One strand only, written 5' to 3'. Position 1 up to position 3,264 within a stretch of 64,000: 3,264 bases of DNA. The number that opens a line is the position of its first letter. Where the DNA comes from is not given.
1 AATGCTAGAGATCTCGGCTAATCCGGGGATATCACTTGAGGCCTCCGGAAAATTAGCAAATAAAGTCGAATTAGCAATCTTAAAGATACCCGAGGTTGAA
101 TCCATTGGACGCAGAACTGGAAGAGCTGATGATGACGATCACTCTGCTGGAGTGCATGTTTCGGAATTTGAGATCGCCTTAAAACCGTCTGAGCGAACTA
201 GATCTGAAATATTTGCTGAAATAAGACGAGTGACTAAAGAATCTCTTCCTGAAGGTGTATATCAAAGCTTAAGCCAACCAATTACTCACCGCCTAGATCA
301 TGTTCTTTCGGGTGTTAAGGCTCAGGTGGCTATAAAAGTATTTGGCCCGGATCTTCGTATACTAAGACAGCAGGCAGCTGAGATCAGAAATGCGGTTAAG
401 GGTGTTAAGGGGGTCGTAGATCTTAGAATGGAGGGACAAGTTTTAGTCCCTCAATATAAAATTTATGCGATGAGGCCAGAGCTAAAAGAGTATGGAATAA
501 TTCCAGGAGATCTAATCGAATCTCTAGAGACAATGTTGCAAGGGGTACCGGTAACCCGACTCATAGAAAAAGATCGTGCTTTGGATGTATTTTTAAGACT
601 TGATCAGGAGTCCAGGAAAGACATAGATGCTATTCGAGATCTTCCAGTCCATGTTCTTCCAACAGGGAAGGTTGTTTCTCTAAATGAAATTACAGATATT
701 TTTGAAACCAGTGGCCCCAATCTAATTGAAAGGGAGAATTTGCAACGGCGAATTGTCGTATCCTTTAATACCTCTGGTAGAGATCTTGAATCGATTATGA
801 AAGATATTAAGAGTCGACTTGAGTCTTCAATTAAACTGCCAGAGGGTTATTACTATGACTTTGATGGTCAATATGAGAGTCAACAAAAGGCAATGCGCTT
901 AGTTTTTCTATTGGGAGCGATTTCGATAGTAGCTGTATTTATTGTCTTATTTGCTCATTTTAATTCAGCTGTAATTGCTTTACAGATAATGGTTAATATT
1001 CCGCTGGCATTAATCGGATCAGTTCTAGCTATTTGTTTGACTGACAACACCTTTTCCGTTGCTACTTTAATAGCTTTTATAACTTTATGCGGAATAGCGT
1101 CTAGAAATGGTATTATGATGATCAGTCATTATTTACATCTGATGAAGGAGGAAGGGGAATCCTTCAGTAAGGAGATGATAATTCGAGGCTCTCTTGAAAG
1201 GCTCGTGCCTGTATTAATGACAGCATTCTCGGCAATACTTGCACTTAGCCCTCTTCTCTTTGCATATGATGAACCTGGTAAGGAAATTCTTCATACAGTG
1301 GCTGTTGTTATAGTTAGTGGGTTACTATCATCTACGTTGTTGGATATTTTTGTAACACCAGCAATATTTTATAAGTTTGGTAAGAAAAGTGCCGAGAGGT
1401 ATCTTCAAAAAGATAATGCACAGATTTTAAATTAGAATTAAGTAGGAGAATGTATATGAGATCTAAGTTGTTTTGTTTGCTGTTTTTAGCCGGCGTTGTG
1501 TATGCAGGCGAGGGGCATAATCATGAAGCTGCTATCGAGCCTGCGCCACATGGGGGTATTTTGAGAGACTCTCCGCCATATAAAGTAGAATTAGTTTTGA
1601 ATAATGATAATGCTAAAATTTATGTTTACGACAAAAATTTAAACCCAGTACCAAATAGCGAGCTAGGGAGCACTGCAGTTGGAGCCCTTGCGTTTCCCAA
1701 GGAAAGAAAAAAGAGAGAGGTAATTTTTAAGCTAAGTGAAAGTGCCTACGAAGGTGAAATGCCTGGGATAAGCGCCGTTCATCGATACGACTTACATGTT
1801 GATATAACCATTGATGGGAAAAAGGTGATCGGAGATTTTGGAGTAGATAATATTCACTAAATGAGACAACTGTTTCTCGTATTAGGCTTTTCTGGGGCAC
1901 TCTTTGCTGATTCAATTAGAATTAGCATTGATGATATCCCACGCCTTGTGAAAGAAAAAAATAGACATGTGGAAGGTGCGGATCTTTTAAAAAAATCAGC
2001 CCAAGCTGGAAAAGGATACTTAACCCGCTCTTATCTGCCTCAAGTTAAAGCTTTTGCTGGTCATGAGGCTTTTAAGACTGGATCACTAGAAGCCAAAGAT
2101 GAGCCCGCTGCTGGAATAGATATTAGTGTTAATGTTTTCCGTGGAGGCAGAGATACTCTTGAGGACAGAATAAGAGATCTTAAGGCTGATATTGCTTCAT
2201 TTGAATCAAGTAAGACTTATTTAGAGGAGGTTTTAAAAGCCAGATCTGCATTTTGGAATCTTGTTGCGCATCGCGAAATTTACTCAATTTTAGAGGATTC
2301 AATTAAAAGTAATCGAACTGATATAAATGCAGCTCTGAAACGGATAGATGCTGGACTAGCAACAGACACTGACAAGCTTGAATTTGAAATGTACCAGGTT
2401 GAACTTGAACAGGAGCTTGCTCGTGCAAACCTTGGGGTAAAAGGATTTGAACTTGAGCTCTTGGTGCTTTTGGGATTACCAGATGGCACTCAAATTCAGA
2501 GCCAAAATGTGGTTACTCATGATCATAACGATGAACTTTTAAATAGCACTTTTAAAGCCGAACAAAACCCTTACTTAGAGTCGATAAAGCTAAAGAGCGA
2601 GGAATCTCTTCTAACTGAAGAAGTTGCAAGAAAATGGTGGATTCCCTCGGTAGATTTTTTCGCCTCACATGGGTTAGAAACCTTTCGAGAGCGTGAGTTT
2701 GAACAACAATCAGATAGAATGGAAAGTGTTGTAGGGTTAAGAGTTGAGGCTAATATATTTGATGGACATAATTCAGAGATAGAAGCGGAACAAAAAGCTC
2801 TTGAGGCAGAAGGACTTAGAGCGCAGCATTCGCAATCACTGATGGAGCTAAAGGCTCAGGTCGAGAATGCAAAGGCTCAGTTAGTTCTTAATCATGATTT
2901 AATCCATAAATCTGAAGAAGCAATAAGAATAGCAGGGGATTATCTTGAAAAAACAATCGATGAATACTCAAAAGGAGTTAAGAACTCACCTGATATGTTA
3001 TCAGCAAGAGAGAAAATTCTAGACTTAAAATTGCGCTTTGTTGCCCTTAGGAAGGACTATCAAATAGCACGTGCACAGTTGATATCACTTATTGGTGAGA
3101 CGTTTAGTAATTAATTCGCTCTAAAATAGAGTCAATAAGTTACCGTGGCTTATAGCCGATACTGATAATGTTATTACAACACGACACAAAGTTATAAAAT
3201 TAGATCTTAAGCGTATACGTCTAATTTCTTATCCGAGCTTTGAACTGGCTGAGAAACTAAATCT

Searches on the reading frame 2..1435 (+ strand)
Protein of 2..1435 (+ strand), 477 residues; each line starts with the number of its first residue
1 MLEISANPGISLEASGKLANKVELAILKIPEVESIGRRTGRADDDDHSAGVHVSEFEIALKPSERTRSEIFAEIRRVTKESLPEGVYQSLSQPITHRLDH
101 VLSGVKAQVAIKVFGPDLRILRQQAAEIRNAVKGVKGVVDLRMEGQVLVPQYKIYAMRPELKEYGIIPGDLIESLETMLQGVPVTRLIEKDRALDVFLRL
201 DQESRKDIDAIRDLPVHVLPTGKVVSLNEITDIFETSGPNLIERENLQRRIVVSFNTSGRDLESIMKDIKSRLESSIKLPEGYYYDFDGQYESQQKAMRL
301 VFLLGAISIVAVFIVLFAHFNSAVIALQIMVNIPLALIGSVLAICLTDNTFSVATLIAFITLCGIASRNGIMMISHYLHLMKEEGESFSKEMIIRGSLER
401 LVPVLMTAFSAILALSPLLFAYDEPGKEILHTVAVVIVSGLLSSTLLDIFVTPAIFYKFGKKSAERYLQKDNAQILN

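Call 80: search_protein_families(library=pfam, proteins=[window:2-1435:+], max_evalue=0.001)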
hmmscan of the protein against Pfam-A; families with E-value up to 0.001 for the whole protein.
window:2-1435:+ (477 aa): 1 family
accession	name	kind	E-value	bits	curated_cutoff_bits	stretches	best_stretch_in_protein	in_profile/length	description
PF00873.25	ACR_tran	-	3.9e-103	346.4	28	1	3-459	564-1020/1021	AcrB/AcrD/AcrF family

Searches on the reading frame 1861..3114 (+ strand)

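Call 80: search_protein_families(library=pfam, proteins=[window:1861-3114:+], max_evalue=0.001)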
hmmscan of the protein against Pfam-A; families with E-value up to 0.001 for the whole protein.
window:1861-3114:+ (417 aa): 1 family
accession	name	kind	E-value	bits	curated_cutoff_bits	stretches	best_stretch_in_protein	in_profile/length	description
PF02321.23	OEP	-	1.8e-35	122.9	22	2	234-412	10-187/187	Outer membrane efflux protein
